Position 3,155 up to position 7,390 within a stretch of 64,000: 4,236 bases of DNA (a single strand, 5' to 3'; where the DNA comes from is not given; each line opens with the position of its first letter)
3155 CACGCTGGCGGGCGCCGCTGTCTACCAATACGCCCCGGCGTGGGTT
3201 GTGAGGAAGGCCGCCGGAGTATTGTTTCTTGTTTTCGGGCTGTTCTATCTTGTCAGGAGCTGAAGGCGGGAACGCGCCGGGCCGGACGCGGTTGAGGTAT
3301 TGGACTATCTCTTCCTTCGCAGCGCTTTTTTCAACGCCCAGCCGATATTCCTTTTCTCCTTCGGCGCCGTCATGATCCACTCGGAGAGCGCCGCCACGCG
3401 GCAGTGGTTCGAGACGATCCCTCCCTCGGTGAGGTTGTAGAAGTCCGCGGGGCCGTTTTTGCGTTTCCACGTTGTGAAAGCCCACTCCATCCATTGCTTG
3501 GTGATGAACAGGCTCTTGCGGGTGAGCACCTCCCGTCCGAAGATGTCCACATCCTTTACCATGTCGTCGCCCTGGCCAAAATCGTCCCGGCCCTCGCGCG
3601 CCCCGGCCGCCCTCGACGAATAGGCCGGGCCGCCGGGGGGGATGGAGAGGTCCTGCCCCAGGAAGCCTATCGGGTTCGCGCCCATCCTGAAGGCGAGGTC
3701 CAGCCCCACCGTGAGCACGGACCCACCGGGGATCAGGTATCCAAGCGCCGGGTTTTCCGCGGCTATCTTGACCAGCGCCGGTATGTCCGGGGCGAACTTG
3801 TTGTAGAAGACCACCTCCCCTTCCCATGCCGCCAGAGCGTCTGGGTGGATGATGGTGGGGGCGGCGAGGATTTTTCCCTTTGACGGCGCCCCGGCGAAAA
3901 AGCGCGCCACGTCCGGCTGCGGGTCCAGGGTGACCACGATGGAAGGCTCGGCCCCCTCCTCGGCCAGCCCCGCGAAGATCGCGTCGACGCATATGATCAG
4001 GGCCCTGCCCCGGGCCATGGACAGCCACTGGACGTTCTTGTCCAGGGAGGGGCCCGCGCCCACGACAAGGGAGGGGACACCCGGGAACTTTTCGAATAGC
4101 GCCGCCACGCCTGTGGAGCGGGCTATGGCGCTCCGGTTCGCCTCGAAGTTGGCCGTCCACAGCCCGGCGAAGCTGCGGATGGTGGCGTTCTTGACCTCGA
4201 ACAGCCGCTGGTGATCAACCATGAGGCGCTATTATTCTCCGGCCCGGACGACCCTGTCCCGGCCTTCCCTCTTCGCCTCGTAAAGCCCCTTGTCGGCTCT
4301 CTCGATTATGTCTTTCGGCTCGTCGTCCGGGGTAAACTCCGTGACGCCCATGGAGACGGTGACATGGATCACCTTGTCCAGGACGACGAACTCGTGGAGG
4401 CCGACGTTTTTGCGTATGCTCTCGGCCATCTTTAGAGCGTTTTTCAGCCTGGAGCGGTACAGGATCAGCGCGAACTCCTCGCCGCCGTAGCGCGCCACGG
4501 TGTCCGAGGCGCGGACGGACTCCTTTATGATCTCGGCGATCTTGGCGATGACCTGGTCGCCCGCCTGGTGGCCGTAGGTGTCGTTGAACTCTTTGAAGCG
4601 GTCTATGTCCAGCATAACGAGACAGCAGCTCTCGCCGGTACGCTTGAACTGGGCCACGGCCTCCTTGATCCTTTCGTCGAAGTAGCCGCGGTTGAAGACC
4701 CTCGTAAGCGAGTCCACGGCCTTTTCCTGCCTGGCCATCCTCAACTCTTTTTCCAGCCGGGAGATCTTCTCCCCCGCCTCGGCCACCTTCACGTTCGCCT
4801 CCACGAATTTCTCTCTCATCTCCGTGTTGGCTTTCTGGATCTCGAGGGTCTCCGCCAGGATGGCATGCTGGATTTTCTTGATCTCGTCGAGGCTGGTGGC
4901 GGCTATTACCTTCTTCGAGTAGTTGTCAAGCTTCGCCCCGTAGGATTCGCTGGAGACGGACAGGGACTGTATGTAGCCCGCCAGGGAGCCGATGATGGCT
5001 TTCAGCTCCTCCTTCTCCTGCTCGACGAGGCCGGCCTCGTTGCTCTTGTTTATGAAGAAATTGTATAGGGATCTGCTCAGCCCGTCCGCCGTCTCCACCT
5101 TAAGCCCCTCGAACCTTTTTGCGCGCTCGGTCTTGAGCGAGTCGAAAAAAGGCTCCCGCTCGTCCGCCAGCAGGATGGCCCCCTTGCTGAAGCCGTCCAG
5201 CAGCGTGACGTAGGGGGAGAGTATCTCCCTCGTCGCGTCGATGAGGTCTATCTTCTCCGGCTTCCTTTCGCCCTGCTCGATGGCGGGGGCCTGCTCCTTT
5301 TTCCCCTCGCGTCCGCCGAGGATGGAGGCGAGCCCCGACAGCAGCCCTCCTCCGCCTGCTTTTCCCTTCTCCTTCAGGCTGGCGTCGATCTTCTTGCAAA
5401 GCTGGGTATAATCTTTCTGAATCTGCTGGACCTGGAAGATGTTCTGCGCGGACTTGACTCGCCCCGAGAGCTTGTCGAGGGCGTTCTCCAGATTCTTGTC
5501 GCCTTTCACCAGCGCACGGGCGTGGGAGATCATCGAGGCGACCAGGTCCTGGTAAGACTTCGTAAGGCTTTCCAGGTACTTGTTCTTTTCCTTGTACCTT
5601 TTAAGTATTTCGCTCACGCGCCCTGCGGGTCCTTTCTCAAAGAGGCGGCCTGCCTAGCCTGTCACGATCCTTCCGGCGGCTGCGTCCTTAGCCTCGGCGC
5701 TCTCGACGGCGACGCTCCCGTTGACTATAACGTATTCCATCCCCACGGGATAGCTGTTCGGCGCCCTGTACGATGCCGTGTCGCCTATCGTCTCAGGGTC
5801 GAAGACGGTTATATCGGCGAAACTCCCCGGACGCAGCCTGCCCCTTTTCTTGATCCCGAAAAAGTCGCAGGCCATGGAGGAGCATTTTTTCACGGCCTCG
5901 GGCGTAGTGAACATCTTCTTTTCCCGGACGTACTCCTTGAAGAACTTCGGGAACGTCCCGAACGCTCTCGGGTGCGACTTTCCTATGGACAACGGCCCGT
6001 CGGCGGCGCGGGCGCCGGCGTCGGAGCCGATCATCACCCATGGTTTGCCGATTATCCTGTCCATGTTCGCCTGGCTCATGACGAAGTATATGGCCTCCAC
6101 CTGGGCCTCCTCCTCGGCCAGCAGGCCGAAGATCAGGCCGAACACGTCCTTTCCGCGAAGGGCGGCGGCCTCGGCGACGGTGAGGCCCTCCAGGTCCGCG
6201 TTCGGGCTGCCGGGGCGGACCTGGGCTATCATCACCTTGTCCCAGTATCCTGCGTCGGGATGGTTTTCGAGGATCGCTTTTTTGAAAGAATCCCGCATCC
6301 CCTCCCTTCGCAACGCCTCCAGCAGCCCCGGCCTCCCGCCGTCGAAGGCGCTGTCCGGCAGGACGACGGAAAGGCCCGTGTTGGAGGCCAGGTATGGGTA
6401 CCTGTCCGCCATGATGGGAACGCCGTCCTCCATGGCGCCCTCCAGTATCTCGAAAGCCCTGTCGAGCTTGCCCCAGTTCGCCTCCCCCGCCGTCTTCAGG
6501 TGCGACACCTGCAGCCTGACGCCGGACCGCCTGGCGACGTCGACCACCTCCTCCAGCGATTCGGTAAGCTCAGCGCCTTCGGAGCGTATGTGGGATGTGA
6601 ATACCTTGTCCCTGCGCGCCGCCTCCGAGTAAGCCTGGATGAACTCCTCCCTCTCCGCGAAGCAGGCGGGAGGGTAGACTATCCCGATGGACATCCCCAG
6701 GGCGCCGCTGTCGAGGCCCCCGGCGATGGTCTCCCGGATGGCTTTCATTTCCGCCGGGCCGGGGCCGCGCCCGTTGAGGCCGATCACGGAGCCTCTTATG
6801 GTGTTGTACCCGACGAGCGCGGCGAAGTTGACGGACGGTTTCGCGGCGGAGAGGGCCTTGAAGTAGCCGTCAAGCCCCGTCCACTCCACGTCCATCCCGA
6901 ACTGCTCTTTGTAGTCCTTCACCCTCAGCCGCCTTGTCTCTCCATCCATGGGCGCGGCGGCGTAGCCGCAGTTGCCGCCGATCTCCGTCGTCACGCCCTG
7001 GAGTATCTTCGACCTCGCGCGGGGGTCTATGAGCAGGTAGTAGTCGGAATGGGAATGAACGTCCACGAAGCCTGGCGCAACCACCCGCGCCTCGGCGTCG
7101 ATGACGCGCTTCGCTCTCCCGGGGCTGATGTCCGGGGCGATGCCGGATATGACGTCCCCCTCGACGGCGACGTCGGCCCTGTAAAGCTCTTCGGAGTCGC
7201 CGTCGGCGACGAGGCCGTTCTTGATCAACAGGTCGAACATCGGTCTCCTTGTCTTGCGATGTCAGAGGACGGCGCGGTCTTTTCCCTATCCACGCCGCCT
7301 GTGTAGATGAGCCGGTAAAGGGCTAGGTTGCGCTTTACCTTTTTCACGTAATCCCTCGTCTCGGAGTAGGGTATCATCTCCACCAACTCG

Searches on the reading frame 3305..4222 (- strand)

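Call 21: search_protein_families(library=pfam, proteins=[window:3305-4222:-], max_evalue=0.0001)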
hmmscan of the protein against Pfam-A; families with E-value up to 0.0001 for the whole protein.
window:3305-4222:- (305 aa): 1 family
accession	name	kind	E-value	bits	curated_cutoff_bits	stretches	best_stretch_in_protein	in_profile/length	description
PF01973.23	MptE-like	-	1.4e-32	113.2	34.6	1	28-194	5-168/171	6-hydroxymethylpterin diphosphokinase MptE-like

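Call 77: search_protein_families(library=ncbifam, proteins=[window:3305-4222:-], max_evalue=0.00001)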
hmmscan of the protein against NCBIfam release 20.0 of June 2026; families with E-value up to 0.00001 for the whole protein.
window:3305-4222:- (305 aa): 1 family
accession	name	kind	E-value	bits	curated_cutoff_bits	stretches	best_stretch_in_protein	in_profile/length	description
NF050051.1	FlagModPseD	domain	4.2e-12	45.5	670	1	51-270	230-449/640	flagellin modification protein PseD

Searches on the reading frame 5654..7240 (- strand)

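Call 21: search_protein_families(library=pfam, proteins=[window:5654-7240:-], max_evalue=0.0001)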
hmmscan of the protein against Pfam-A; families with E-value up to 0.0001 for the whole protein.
window:5654-7240:- (528 aa): 2 families
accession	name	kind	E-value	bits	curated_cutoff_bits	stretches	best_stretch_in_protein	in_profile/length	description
PF07969.17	Amidohydro_3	-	3.1e-23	83.5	29.7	1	45-511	1-471/472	Amidohydrolase family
PF01979.26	Amidohydro_1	-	1.6e-12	47.8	25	2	53-317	1-245/345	Amidohydrolase family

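Call 77: search_protein_families(library=ncbifam, proteins=[window:5654-7240:-], max_evalue=0.00001)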
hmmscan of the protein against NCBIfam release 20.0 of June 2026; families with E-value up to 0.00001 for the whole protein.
window:5654-7240:- (528 aa): 38 families (the best 25 are shown)
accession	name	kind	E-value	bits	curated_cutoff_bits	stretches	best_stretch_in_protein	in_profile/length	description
NF006560.0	PRK09061.1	subfamily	1.3e-62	211.8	340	2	1-294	25-303/517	amidohydrolase family protein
NF006689.0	PRK09237.1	equivalog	2.3e-15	56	371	1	1-87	2-90/383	amidohydrolase/deacetylase family metallohydrolase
NF006845.0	PRK09357.2-6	equivalog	2.7e-15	56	728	1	4-64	3-63/428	dihydroorotase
NF006688.0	PRK09236.1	equivalog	9.4e-14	51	535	0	3-64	3-62/444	dihydroorotase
TIGR02033.1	D-hydantoinase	equivalog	4.7e-13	48.9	393.25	1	4-66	1-61/454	dihydropyrimidinase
NF006837.0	PRK09357.1-2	equivalog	5.7e-13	48.2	575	1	4-64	3-62/428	dihydroorotase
NF006839.0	PRK09357.1-4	equivalog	3e-12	45.9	576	1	4-64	2-61/422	dihydroorotase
NF004839.0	PRK06189.1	equivalog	3.6e-12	45.7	631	1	1-65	2-63/451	allantoinase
TIGR00857.1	pyrC_multi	subfamily_domain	9.2e-12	44.6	279.05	0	19-66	3-49/412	dihydroorotase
NF006252.0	PRK08393.1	equivalog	1.2e-11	44.3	617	1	4-70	3-68/424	N-ethylammeline chlorohydrolase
NF006844.0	PRK09357.2-5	equivalog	2.1e-11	43.5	701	1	1-64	1-63/422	dihydroorotase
NF009941.0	PRK13404.1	subfamily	5.7e-11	41.7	647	1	2-67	4-65/478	dihydropyrimidinase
NF002668.0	PRK02382.1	equivalog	1e-10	40.9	452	0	5-64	2-56/436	dihydroorotase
TIGR03178.1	allantoinase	equivalog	1.1e-10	41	357.85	0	3-64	1-59/441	allantoinase AllB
NF005960.0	PRK08044.1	equivalog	2.7e-10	39.5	688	1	2-88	3-90/453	allantoinase AllB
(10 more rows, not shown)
